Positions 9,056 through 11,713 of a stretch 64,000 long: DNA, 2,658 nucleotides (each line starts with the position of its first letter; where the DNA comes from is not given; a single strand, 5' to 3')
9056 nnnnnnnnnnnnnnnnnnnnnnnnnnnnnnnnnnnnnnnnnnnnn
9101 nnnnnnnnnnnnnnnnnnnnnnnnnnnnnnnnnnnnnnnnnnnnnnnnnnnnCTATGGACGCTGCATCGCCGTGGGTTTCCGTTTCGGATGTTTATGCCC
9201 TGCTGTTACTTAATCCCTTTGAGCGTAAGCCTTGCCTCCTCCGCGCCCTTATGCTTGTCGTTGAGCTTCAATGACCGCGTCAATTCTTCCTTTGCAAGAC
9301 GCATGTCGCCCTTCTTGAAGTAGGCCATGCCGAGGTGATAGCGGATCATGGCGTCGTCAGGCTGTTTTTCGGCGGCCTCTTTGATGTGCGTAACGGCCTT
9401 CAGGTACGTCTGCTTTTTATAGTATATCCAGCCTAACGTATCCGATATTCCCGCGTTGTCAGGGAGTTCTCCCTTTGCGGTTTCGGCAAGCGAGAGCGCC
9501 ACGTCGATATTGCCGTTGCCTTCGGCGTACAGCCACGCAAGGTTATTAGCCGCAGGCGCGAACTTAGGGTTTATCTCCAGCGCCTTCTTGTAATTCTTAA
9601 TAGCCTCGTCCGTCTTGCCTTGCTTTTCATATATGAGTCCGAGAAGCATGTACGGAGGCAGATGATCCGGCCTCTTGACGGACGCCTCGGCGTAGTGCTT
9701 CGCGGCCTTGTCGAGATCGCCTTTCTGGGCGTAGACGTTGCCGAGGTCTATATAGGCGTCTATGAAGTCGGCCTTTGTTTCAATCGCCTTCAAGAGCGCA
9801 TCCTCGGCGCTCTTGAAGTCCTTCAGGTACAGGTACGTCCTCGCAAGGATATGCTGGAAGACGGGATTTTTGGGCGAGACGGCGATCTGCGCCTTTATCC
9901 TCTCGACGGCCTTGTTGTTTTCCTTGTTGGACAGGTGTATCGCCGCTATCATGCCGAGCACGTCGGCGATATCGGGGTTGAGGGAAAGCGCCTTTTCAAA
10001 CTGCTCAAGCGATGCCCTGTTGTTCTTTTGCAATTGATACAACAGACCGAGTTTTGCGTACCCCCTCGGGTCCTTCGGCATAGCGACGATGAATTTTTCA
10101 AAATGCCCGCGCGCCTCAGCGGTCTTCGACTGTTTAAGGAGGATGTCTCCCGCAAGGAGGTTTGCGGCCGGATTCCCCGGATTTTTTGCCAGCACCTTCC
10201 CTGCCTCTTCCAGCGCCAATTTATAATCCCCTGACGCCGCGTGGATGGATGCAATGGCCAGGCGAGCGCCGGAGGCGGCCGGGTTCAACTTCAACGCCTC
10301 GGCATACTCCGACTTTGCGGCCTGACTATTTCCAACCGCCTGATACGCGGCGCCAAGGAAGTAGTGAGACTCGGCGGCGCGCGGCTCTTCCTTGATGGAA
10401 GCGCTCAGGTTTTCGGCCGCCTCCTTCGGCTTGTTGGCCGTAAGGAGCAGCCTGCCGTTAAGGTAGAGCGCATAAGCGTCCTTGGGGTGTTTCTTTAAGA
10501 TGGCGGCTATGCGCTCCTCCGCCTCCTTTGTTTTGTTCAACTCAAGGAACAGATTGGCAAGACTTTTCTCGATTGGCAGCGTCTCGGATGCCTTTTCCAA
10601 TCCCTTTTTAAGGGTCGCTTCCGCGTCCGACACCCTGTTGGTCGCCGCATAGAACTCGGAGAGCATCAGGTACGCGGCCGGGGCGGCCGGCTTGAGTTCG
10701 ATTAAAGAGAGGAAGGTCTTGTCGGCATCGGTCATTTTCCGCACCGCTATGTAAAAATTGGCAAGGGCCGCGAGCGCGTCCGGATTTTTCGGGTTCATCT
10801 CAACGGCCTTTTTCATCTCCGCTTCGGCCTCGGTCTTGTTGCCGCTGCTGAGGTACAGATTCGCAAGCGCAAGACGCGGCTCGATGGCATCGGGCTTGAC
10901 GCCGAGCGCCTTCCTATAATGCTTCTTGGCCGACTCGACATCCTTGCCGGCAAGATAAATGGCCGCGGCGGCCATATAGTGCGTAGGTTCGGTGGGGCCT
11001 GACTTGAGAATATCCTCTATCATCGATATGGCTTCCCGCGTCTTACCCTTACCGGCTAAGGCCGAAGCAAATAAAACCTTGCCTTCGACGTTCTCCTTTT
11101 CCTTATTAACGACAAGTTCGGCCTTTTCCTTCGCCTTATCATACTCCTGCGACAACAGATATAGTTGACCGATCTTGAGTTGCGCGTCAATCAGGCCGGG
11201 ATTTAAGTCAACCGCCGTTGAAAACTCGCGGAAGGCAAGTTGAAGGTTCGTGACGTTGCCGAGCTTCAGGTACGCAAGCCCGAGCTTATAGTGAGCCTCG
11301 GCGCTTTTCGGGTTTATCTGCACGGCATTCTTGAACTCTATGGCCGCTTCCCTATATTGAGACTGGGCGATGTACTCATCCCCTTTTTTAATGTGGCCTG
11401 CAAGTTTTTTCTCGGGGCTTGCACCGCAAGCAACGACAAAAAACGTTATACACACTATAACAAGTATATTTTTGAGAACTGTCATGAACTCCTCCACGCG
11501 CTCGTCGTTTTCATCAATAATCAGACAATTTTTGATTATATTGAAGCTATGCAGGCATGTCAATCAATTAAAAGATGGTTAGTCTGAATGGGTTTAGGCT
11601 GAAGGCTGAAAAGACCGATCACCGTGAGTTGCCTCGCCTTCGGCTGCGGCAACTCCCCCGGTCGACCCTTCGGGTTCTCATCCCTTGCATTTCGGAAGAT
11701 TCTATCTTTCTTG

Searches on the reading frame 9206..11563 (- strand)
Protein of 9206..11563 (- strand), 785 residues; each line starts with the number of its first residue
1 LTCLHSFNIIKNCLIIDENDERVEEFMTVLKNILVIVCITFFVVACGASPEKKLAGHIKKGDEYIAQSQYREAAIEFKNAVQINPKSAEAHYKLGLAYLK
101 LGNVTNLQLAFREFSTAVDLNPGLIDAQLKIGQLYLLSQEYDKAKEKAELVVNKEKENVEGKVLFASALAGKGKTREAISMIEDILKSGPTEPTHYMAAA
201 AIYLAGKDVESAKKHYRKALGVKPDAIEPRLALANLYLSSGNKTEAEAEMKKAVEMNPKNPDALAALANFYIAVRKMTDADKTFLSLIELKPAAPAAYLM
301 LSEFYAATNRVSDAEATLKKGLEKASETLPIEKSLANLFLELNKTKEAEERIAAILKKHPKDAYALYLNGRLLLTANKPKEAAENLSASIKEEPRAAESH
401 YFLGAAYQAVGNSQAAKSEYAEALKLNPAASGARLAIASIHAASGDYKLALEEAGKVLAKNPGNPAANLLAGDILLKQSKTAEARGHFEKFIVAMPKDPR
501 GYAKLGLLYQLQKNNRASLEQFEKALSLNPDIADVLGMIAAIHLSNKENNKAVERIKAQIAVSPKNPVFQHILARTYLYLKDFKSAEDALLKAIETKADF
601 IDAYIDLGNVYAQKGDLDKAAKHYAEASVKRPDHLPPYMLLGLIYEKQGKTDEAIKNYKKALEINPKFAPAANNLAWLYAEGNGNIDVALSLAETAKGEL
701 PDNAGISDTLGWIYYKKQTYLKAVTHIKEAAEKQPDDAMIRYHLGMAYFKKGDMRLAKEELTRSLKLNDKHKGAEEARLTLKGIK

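Call 78: search_protein_families(library=pfam, proteins=[window:9206-11563:-], max_evalue=0.00001)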
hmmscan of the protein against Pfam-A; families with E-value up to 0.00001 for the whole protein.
window:9206-11563:- (785 aa): 30 families (the best 25 are shown)
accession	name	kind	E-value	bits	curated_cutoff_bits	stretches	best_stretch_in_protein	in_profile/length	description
PF14559.12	TPR_19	-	8.7e-69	228.2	25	3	442-503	2-63/68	Tetratricopeptide repeat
PF13432.12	TPR_16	-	1.3e-61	204.9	32.7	3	435-499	1-65/65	Tetratricopeptide repeat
PF07719.23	TPR_2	-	1.8e-60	196.5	27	1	638-667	4-33/34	Tetratricopeptide repeat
PF13181.12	TPR_8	-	4.1e-53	173.5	25.7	1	638-667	4-33/34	Tetratricopeptide repeat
PF13431.12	TPR_17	-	3.6e-50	164.5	24.4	0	658-684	2-27/34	Tetratricopeptide repeat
PF13414.12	TPR_11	-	1.3e-48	162.8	26.8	3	61-102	1-42/42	TPR repeat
PF13428.12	TPR_14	-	6.1e-47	153.6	23.5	0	229-269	3-43/44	Tetratricopeptide repeat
PF00515.34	TPR_1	-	1.2e-44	148.8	27.8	1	638-668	4-34/34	Tetratricopeptide repeat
PF23914.1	TPR_CcmH_CycH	-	1.2e-28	100.3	42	1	559-667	42-153/158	Cytochrome c-type biogenesis protein H TPR domain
PF13424.12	TPR_12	-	1e-26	93.3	30.1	1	602-665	4-75/77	Tetratricopeptide repeat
PF12895.13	ANAPC3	-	2.2e-26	92.4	27.2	0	522-592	12-81/82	Anaphase-promoting complex, cyclosome, subunit 3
PF13371.12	TPR_9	-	7.9e-25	87.1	35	0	607-667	1-61/73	Tetratricopeptide repeat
PF13176.12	TPR_7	-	6.5e-24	82.4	27.9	0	640-665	4-29/36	Tetratricopeptide repeat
PF13174.12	TPR_6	-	1.8e-17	63.1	26.3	0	639-667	4-32/33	Tetratricopeptide repeat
PF25062.1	ARM_TT21_N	-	2.1e-17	64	40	1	532-673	61-206/222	Tetratricopeptide repeat protein 21 N-terminal ARM repeat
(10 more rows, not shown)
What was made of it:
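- Tried and rejected: The TPR_CcmH_CycH hit at 9206-11563 is a generic TPR protein (call 78).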
